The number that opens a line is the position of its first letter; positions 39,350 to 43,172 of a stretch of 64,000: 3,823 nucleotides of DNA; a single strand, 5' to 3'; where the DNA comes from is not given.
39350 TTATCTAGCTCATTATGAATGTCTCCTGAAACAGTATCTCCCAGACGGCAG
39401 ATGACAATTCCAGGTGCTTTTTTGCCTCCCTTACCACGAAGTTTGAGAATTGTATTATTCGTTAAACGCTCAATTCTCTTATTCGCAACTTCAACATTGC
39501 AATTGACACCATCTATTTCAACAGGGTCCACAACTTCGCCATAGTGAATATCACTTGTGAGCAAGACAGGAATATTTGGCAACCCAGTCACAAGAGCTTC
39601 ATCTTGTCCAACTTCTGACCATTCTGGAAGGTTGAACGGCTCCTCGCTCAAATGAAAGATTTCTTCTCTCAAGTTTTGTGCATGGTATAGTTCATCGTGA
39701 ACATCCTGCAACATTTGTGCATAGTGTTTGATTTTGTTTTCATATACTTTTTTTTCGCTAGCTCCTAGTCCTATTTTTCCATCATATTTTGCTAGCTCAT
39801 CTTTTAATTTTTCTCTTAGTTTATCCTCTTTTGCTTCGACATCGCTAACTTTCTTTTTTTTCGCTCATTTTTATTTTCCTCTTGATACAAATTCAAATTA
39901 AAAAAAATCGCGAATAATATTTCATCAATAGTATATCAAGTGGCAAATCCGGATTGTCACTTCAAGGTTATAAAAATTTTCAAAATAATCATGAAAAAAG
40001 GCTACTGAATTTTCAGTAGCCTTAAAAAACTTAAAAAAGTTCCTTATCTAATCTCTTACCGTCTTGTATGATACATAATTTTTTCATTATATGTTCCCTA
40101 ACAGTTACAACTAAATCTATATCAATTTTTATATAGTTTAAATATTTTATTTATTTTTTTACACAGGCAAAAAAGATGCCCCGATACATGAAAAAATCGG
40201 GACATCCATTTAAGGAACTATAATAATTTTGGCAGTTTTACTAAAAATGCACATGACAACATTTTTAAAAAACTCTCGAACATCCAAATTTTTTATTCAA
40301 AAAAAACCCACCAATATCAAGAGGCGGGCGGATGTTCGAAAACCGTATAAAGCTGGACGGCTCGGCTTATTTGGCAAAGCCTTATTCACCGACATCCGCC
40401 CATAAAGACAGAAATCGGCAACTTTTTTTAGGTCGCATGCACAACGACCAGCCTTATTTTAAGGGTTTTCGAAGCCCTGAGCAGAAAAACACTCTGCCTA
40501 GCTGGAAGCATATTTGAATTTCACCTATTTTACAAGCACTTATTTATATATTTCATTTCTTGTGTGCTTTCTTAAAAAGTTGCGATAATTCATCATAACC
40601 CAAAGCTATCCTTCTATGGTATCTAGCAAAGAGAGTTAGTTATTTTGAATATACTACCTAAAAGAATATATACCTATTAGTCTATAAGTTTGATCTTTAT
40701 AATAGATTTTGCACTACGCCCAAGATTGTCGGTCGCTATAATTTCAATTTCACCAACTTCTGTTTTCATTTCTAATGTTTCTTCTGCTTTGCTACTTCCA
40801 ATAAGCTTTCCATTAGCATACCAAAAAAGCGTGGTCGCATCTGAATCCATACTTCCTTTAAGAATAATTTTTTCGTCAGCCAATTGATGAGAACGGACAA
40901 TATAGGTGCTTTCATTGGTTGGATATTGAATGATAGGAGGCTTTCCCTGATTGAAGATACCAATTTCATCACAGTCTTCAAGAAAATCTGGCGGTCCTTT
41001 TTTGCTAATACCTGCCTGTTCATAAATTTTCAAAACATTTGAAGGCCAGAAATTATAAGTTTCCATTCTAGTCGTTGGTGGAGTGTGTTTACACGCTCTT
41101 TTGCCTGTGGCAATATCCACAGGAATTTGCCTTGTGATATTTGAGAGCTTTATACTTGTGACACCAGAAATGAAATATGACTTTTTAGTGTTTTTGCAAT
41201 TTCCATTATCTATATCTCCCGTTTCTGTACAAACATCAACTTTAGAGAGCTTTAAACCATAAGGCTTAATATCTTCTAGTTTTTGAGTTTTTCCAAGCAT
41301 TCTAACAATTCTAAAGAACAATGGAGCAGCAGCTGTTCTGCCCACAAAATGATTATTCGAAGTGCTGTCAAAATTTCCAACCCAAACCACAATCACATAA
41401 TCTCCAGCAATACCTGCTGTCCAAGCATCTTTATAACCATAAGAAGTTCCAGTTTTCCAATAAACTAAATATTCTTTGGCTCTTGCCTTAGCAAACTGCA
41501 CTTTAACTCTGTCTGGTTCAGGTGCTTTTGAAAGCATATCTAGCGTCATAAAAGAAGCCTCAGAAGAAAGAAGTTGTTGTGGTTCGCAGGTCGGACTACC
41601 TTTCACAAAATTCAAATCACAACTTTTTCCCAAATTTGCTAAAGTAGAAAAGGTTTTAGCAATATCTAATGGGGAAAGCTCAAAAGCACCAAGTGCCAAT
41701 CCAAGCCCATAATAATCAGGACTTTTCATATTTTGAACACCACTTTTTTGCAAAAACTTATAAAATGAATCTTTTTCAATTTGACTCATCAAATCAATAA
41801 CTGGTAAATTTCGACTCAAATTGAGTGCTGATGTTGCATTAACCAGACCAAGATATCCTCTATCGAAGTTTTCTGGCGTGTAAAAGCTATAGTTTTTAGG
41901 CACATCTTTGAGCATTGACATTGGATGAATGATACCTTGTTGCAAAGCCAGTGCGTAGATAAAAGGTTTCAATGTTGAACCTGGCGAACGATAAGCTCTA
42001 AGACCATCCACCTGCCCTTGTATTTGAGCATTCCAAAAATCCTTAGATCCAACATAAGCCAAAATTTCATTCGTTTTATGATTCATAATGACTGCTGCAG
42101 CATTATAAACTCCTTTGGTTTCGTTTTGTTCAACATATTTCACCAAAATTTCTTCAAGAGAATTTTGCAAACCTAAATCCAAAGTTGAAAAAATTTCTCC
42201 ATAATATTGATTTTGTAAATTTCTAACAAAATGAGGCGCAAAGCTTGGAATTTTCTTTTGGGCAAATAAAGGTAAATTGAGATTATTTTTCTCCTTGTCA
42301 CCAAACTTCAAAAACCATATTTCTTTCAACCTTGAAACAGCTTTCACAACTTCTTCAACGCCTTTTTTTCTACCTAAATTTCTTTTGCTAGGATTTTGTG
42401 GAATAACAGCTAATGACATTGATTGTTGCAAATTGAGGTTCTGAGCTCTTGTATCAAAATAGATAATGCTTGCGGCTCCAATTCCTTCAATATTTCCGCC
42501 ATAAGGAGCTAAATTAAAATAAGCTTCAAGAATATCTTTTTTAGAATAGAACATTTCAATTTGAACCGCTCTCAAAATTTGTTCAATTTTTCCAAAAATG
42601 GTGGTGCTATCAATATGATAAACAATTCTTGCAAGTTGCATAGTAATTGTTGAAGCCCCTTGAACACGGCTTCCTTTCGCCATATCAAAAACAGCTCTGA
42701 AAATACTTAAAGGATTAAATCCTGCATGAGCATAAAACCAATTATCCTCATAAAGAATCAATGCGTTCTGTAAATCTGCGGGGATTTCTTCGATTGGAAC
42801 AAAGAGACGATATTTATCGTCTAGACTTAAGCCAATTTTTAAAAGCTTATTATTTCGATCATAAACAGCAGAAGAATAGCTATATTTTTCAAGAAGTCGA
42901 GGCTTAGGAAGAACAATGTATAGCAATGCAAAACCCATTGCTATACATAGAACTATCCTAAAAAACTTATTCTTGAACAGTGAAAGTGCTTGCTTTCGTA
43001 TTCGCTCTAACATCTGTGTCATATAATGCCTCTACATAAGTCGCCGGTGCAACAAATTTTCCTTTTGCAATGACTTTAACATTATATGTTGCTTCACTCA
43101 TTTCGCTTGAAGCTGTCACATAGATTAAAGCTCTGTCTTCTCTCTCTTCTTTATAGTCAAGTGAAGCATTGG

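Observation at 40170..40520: GC-rich, hairpin-dense island downstream of pbpC: candidate structured ncRNA(s) or REP/RPE-like palindromic repeat cluster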

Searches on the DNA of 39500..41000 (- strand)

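Call 4: search_rna_families(source=window, start=39500, end=41000, threshold=evalue, max_evalue=10, show_alignments=3)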
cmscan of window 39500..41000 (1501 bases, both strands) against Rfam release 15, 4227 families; matches with E-value up to 10: 13.
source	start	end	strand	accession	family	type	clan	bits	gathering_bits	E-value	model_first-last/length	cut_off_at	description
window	40318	40401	-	RF02221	sRNA-Xcc1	Gene; sRNA;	-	39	53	6.4e-05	1-87/87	no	sRNA-Xcc1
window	39936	40026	+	RF02379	csRNA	Gene; sRNA;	-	31.4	57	0.085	1-93/93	no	Cia-dependent small RNA csRNA1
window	39994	40081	-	RF02434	SpF39_sRNA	Gene; sRNA;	-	23.6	60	3.8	1-109/109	no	Streptococcus sRNA SpF39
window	40169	40276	-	RF00515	PyrR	Cis-reg;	-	22.7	54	2.2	1-115/115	no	PyrR binding site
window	40169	40242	-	RF02495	ohsC_RNA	Gene; antitoxin;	-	19.6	50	5.7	1-77/77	no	Oppression of Hydrophobic ORF by sRNA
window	39996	40059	-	RF00078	MicA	Gene; sRNA;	-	19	41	5.8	1-75/75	no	MicA sRNA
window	39957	40031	+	RF01211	SNORD124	Gene; snRNA; snoRNA; CD-box;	-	18.3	40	4.4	1-104/104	no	Small nucleolar RNA SNORD124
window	39984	40055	-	RF02729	JA01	Gene; sRNA;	-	17.6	111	7.2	1-153/153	no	Aggregatibacter sRNA JA01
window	40170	40288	-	RF00021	Spot_42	Gene; sRNA;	-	16.6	80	3.9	1-115/115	no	Spot 42 RNA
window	40118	40209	-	RF01858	RsaF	Gene; sRNA;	-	15.8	60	8.2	1-119/119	no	RNA Staph. aureus F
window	39947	39998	+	RF02098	DGCR5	Gene; lncRNA;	-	15.7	50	7.8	1-49/49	no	DiGeorge syndrome critical region gene 5 conserved region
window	40147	40221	-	RF01253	snR46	Gene; snRNA; snoRNA; HACA-box;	CL00021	15.1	43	5.5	1-197/197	no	Small nucleolar RNA snR46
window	39986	40033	-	RF03163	c4-a1b1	Gene; antisense;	CL00128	14.4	46.7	1.6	1-53/53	no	a1, b1 targets of C4 antisense RNA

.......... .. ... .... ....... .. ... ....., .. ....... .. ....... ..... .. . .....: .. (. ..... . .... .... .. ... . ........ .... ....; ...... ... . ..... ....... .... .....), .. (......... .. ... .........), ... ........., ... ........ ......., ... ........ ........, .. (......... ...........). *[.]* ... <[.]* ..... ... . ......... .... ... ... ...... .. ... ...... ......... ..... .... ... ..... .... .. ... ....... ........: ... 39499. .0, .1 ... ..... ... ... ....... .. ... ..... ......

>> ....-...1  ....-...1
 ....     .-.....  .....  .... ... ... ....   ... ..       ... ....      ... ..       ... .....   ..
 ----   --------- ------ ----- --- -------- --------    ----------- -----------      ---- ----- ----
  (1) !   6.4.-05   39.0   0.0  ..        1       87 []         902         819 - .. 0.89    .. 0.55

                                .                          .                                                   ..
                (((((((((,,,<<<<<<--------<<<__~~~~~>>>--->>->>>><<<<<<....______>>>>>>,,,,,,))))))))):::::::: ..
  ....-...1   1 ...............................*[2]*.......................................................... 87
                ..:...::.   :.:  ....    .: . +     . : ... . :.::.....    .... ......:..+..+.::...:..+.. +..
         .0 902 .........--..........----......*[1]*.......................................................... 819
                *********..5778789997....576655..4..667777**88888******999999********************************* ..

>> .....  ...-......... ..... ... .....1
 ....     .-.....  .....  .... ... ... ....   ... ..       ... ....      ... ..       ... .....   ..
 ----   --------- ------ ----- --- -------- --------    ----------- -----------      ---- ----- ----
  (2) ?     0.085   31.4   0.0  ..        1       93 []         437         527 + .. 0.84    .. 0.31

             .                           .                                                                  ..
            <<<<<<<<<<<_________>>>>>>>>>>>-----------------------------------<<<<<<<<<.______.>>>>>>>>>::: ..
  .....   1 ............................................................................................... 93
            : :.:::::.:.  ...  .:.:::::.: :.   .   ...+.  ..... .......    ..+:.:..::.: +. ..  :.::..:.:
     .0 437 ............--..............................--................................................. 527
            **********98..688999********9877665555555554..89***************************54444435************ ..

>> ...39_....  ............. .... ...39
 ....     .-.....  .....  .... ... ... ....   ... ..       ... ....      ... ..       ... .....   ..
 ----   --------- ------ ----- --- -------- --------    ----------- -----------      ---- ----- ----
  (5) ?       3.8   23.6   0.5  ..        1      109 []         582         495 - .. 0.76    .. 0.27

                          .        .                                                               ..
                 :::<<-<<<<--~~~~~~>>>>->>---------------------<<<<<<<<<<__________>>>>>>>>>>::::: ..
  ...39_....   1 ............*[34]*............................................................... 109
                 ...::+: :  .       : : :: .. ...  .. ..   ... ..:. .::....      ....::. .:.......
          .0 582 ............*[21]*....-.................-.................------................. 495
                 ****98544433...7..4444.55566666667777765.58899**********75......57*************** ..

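Call 20: search_dna_similar(query=window:40290-40530:-, collection=phages, mode=distant, max_evalue=0.01)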
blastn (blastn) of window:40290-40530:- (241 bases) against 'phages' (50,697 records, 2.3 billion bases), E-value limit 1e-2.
Records with a match: 1; places in all: 1; records where one place covers at least 80% of the query: 0.
Best place of each record, by identity: 60-80% 1.
By first word of the organism name: Bacteriophage 1.
By host as written in the record: - 1.
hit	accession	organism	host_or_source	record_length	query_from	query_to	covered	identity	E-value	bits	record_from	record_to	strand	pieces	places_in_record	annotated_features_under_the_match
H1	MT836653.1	Bacteriophage sp.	human fecal samples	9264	43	232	79%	77.8%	5e-29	133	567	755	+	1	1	record has no annotation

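Call 21: search_dna_similar(query=window:40290-40530:-, collection=plasmids, mode=distant, max_evalue=0.01)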
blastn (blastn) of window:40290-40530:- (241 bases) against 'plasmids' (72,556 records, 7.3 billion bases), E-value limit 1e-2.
No match.

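Call 22: get_annotated_region(hit=H1, flank=9000)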
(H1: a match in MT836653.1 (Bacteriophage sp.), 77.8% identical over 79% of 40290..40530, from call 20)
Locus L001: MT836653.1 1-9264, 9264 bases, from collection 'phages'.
description: UNVERIFIED: Bacteriophage sp. clone scaffold_2751 genomic sequence.
organism: Bacteriophage sp. (NCBI taxid 38018)
taxonomy: Viruses
host: -; source: human fecal samples; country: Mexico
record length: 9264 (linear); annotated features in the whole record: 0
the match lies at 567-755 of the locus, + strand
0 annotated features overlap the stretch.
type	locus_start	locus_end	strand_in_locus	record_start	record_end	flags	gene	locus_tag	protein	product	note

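Call 48: search_rna_families(sources=[L001, L006, L016, L022, L084, L101, L107, L055], threshold=evalue, max_evalue=0.01)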
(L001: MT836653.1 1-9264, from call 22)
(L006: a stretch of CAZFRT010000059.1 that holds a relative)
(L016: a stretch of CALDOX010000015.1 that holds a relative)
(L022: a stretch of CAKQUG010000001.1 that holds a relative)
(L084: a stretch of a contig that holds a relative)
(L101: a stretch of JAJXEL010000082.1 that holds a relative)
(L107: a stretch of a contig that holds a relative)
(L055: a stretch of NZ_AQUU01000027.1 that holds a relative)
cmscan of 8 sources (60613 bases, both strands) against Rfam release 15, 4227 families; matches with E-value up to 0.01: 6.
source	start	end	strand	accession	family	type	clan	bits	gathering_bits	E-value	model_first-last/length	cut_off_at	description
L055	2353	2438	+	RF02221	sRNA-Xcc1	Gene; sRNA;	-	73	53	2.1e-11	1-87/87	no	sRNA-Xcc1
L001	9085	9156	-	RF00005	tRNA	Gene; tRNA;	CL00001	65.4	29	5.5e-12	1-71/71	no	tRNA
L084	3214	3287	-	RF00005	tRNA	Gene; tRNA;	CL00001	64.6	29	8.8e-12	1-71/71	no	tRNA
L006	4087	4169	-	RF00005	tRNA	Gene; tRNA;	CL00001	51.6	29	3.3e-08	1-71/71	no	tRNA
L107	3465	3550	+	RF02221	sRNA-Xcc1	Gene; sRNA;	-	39.9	53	0.0016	1-87/87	no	sRNA-Xcc1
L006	2738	2821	+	RF02221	sRNA-Xcc1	Gene; sRNA;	-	37.3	53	0.0064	1-87/87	no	sRNA-Xcc1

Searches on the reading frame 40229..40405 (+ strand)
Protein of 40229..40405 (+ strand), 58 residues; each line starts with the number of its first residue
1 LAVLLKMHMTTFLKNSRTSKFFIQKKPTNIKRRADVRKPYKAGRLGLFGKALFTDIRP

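Call 18: search_protein_families(library=pfam, proteins=[window:40229-40405:+], max_evalue=0.01)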
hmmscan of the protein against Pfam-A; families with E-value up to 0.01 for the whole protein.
window:40229-40405:+ (58 aa): 0 families

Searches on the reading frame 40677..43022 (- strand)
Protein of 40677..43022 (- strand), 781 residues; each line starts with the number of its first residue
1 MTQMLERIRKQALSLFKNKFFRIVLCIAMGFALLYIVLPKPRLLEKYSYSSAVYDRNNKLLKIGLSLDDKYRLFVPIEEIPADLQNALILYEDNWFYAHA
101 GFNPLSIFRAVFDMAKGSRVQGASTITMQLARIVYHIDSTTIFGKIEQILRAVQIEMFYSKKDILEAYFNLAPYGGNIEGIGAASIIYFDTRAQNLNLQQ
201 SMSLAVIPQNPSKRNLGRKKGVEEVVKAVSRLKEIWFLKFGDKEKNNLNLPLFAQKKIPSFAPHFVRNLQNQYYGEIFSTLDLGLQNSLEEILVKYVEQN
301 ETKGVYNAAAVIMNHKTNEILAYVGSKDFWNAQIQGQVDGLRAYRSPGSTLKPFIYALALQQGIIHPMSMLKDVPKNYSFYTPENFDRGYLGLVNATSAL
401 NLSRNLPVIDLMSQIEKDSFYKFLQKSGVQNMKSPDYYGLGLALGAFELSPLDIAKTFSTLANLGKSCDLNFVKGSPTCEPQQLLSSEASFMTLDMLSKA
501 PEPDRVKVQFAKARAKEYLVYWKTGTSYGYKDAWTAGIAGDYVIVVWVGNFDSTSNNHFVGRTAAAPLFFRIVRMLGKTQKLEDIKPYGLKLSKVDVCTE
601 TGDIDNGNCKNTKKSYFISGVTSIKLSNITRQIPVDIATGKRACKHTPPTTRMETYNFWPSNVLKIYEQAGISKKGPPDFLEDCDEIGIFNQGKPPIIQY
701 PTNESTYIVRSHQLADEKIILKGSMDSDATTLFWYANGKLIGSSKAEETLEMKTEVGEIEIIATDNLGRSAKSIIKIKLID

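Call 17: find_encoding_contigs(protein=window:40677-43022:-, flank=6000, max_places=10)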
Protein window:40677-43022:- (781 aa): no gene with exactly this product is on record in the collection.

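Call 18: search_protein_families(library=pfam, proteins=[window:40677-43022:-], max_evalue=0.01)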
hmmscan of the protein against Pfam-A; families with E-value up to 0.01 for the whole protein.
window:40677-43022:- (781 aa): 3 families
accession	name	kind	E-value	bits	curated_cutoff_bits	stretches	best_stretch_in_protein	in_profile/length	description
PF00912.28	Transgly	-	1.5e-47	161.7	27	1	68-219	10-162/178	Transglycosylase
PF00905.27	Transpeptidase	-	3.1e-24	86.1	22.1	1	309-547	2-275/299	Penicillin binding protein transpeptidase domain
PF06832.18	BiPBP_C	-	3.6e-10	40.1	26.8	1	692-775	8-88/90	Penicillin-Binding Protein C-terminus Family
